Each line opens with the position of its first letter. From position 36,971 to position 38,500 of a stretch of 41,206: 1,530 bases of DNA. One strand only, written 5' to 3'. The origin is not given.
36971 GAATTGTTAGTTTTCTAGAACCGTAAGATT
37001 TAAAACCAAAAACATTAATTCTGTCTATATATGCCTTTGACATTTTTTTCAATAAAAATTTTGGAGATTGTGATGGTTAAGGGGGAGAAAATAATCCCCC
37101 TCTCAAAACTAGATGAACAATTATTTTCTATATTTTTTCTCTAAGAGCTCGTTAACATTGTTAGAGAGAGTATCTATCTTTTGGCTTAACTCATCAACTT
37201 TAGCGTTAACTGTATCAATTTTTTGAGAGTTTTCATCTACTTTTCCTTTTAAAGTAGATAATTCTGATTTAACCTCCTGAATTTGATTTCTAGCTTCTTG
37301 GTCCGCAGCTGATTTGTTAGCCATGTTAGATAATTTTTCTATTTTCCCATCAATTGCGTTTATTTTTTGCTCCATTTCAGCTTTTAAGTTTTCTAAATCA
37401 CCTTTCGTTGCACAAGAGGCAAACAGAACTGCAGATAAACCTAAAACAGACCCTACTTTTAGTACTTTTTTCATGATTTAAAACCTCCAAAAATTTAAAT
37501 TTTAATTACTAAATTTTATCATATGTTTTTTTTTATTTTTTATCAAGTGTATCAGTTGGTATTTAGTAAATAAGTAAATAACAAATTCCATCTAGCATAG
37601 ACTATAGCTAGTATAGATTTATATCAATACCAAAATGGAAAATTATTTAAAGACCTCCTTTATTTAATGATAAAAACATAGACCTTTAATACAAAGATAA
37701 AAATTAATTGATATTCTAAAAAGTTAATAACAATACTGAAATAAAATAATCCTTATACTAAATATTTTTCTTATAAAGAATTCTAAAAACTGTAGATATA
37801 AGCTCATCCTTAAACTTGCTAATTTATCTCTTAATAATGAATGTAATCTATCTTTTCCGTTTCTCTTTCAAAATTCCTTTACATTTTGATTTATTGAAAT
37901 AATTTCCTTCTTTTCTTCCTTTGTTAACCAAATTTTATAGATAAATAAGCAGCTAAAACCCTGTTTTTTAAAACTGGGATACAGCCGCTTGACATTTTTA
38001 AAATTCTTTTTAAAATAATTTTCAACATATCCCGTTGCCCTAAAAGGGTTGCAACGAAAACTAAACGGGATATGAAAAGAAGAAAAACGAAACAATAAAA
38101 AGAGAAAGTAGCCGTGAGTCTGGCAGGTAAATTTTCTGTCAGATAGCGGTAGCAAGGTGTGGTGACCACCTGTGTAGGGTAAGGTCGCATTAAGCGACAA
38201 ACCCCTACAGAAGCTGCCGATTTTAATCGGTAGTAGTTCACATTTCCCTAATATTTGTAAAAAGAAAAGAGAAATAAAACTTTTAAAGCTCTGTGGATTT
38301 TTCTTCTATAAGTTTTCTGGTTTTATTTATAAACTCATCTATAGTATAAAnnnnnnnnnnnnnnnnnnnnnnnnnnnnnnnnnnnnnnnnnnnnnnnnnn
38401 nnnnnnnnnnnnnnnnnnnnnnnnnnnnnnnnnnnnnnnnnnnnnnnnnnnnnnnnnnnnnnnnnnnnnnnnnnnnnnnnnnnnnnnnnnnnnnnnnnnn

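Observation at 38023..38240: GC-rich multi-hairpin element with its own near-consensus promoter in the thrS/lpp gap: candidate unclassified structured RNA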

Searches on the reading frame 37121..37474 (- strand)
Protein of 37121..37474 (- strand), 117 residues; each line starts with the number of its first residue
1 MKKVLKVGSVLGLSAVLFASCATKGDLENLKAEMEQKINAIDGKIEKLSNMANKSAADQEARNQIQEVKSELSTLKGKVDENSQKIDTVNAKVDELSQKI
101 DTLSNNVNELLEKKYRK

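Call 20: search_protein_families(library=pfam, proteins=[window:37121-37474:-], max_evalue=1)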
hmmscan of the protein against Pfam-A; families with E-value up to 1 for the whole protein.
window:37121-37474:- (117 aa): 146 families (the best 25 are shown)
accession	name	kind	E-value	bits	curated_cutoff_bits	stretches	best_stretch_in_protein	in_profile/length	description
PF16331.10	TolA_bind_tri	-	3.4e-07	30.7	30.1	1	42-107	3-69/76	TolA binding protein trimerisation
PF25762.1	HAUS1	-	9.5e-05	22.7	40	1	25-109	110-195/236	HAUS augmin-like complex subunit 1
PF05531.17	NPV_P10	-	0.00013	22.8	29.8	1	62-109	10-60/75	Nucleopolyhedrovirus P10 protein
PF06825.17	HSBP1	-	0.00026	21.2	28.6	1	87-113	23-49/51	Heat shock factor binding protein 1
PF07889.17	DUF1664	-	0.00029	21.3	34.6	1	28-103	44-120/124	Protein of unknown function (DUF1664)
PF24423.1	OVT1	-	0.00037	21.3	30.9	1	26-110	5-90/100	Major antigen, helical domain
PF16888.10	YwqH-like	-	0.00052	20.7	33.7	1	24-81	5-52/123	YwqH-like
PF10046.14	BLOC1_2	-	0.00055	20.7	33.4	1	63-110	41-91/96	Biogenesis of lysosome-related organelles complex-1 subunit 2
PF05377.16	FlaC_arch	-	0.00056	20.7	27.8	1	74-112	4-42/55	Flagella accessory protein C (FlaC)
PF23067.1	MG280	-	0.0013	18.7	27.4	1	11-110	27-124/259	Uncharacterised protein MG280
PF10805.13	DUF2730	-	0.0014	19.2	24.9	2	15-94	23-94/102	Protein of unknown function (DUF2730)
PF13166.12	AAA_13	-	0.0015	17.7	36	1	24-104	282-361/713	AAA domain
PF08702.15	Fib_alpha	-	0.0016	19.1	29.9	1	27-112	40-130/143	Fibrinogen alpha/beta chain family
PF04899.17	MbeD_MobD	-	0.0017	18.9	21.6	1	62-109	20-67/70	MbeD/MobD like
PF11932.13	DUF3450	-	0.0017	18.1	32.6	1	12-110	3-98/241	Protein of unknown function (DUF3450)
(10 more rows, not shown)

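Call 41: find_encoding_contigs(protein=window:37121-37474:-, flank=3000, max_places=10)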
Protein window:37121-37474:- (117 aa): 3 contigs read that carry it; 3 places shown.
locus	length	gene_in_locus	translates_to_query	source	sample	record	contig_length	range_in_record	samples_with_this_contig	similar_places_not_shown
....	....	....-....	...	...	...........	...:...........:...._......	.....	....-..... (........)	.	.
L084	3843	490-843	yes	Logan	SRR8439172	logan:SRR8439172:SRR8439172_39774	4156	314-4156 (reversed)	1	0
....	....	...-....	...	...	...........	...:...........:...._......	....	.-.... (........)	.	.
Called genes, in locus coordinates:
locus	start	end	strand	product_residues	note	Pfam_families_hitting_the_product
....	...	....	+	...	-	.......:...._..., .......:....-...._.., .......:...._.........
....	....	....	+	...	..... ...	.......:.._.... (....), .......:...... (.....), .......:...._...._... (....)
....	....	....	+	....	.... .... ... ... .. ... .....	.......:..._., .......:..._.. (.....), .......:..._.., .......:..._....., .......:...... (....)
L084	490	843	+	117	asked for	PF26095:CC_Bre1 (weak), PF27276:MJ0349 (faint), PF16331:TolA_bind_tri (weak)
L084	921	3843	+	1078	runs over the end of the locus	?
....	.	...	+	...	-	?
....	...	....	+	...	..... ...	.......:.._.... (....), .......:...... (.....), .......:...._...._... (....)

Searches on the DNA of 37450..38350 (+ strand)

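Call 4: search_rna_families(source=window, start=37450, end=38350, threshold=evalue, max_evalue=10, show_alignments=4)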
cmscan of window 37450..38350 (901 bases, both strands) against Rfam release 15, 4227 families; matches with E-value up to 10: 7.
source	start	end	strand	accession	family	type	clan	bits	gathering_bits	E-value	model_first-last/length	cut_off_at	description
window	37967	38044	+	RF01586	snoR09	Gene; snRNA; snoRNA; CD-box;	-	28.2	50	0.084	1-84/84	no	small nucleolar RNA snoR09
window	38260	38309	+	RF04352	Plastid-psbA-4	Cis-reg;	CL00153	17.9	56.8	5.1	1-61/61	no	Plastid-psbA-4 3UTR RNA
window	37865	37899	+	RF01334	CRISPR-DR21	Gene; CRISPR;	-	17.4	48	5.9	1-37/37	no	CRISPR RNA direct repeat element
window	37556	37584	-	RF03474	mir-4766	Gene; miRNA;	-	15.9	72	6.3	14-41/56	no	mir-4766 microRNA precursor family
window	37586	37641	-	RF03352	mir-4869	Gene; miRNA;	-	15.6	70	5.1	1-78/78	no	mir-4869 microRNA precursor family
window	38005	38080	+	RF00342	snoZ40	Gene; snRNA; snoRNA; CD-box;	-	15.2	50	7.9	1-73/73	no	Small nucleolar RNA Z40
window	37995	38105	+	RF01578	RUF1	Gene; sRNA;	-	15.1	70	3.8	1-264/264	no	Plasmodium RNA of unkown function RUF1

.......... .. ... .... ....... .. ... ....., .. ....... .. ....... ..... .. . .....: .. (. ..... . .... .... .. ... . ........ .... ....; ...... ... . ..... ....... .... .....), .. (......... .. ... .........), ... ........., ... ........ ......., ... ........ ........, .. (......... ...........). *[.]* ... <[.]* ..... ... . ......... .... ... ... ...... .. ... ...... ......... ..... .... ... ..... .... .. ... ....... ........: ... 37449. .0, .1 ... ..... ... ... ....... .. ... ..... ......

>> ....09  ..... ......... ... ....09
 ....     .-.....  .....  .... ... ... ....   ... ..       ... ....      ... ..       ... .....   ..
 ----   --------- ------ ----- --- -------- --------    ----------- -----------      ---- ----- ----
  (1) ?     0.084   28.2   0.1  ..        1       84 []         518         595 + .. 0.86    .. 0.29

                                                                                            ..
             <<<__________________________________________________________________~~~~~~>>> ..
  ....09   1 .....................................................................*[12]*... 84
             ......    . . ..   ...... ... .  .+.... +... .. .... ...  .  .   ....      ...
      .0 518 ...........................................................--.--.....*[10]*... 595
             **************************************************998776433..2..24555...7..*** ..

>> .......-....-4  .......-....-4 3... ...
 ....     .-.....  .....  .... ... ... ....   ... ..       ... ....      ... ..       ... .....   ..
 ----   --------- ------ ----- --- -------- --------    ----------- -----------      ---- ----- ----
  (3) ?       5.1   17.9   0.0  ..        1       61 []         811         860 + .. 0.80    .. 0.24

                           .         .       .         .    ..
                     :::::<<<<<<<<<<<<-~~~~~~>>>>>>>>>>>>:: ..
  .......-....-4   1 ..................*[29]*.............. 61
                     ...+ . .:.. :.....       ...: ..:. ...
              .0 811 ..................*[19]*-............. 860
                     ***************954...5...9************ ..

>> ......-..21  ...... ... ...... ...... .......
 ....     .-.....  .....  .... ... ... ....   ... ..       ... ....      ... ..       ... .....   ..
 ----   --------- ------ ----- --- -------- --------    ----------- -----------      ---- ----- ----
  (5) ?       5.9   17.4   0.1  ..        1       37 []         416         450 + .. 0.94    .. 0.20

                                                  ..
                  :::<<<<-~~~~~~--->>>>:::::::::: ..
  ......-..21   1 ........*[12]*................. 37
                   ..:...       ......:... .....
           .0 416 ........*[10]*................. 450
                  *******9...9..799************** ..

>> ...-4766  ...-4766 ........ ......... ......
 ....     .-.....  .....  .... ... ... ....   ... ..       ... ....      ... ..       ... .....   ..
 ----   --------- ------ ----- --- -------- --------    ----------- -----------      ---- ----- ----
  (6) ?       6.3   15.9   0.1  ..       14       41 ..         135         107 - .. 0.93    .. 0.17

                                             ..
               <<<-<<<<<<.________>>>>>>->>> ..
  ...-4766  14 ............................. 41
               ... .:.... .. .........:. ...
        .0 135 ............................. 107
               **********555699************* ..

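Call 26: search_dna_similar(query=window:37980-38290:+, collection=plasmids, mode=distant, max_evalue=0.01)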
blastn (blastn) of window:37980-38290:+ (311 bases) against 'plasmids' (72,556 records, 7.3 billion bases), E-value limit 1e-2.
No match.

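Call 27: search_dna_similar(query=window:37980-38290:+, collection=phages, mode=distant, max_evalue=0.01)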
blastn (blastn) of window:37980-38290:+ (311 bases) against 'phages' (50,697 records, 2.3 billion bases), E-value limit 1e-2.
No match.

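Call 84: build_rna_model(alignment_id=A4)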
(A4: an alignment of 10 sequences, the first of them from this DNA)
Model R1 built from alignment A4 (10 sequences, 137 columns); structure: RNAalifold consensus.
model positions 137; base pairs 47; branch points 3; effective number of sequences 0.61; information 0.589 bits per position. Calibrated on 0.2 Mb of random sequence (short: E-values are rough).
structure used (alignment columns):
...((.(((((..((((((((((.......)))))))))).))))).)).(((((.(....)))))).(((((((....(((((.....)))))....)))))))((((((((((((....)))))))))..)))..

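Call 85: search_with_rna_model(model_id=R1, sources=[window, L001, L002, L003, L004, L005, L006, L007, L008, L009, L010, L011, L012, L013, L014, L015, L016, L017, L018, L019, L020, L021, L022, L023, L024, L025, L026, L027, L028, L029, L030, L031, L032, L033, L057, L066, L067, L068, L069, L070, L071, L072, L073, L074, L075, L076, L077, L078, L081, L082, L088, L089], max_evalue=10)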
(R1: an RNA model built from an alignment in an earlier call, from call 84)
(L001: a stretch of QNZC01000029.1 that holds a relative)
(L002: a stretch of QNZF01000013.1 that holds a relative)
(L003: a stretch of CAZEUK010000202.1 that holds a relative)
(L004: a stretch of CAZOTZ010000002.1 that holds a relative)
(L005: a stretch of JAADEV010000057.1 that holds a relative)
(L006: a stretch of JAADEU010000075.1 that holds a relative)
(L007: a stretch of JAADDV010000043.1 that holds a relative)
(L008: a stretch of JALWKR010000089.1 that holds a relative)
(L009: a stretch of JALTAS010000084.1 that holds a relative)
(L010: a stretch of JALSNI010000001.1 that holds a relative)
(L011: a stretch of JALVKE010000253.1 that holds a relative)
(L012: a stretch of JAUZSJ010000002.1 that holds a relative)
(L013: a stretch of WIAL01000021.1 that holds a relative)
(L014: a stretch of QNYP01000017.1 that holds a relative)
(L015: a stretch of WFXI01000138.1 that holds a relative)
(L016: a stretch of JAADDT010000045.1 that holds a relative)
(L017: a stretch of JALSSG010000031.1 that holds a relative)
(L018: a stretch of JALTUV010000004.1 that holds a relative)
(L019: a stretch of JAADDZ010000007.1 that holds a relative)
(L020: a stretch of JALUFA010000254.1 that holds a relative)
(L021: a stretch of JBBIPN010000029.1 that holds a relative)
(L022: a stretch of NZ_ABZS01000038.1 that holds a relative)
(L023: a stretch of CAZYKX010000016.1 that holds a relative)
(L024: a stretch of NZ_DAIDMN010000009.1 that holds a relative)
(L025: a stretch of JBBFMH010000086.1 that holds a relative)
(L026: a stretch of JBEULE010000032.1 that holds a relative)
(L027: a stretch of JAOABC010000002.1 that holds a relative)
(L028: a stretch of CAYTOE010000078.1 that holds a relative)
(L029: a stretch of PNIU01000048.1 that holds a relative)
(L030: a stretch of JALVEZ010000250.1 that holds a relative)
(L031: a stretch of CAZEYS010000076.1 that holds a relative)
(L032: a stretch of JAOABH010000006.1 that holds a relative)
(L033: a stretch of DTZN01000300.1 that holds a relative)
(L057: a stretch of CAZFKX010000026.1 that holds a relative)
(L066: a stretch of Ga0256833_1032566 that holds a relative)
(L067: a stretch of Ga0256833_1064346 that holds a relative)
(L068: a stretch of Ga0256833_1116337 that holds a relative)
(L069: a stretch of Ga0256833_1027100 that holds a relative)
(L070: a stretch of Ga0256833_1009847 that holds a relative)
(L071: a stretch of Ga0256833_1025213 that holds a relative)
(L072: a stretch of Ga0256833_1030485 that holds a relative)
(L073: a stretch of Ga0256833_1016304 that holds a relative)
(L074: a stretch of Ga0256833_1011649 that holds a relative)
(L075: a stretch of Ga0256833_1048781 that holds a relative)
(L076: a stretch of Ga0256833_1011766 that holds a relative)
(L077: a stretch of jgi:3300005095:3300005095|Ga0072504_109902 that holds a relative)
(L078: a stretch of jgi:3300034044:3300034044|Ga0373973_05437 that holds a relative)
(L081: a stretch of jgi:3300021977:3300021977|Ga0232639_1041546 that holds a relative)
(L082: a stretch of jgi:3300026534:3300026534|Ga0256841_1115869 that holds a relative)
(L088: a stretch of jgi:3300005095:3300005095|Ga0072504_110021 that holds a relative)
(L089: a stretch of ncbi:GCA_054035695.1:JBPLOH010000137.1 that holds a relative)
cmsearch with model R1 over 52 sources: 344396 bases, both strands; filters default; matches with E-value up to 10: 26.
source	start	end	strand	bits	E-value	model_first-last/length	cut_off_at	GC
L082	143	279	-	168.1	1.6e-40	1-137/137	no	0.47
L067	1104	1240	-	166.8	3.3e-40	1-137/137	no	0.47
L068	127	263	-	166.8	3.3e-40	1-137/137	no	0.47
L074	5211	5347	-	166.8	3.3e-40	1-137/137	no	0.47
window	38105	38241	+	164.9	1e-39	1-137/137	no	0.48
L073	47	183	+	164.8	1.1e-39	1-137/137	no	0.47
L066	2559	2695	-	162.8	3.5e-39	1-137/137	no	0.46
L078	1417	1553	-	162.1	5.1e-39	1-137/137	no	0.46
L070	5750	5885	-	160.4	1.4e-38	1-137/137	no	0.46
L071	3194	3330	+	158.6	4.1e-38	1-137/137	no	0.47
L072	2679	2815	+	158.3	4.9e-38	1-137/137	no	0.46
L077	1320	1453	-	148.6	1.4e-35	1-137/137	no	0.46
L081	701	834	-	147.9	2.2e-35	1-137/137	no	0.46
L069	3068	3180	-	125.7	9.3e-30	25-137/137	5'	0.47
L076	5276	5364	+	94.6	7.4e-22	1-89/137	3'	0.45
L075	2031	2111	+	86.2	1e-19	1-81/137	3'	0.49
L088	352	486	-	27.9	6.9e-05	1-137/137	no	0.34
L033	5928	6056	-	24.5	0.00049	1-137/137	no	0.34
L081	685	790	+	23.5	0.00092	1-137/137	no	0.43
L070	5689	5839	+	22.5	0.0016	1-137/137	no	0.36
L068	62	216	+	19.1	0.012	1-137/137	no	0.41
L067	1136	1172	+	17.7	0.028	69-105/137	no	0.49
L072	2712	2901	-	16.6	0.053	1-137/137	no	0.35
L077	1312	1419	+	13.6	0.3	1-137/137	no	0.44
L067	1112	1131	+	12.8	0.47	110-129/137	no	0.4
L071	3303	3322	-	8.5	6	110-129/137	no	0.4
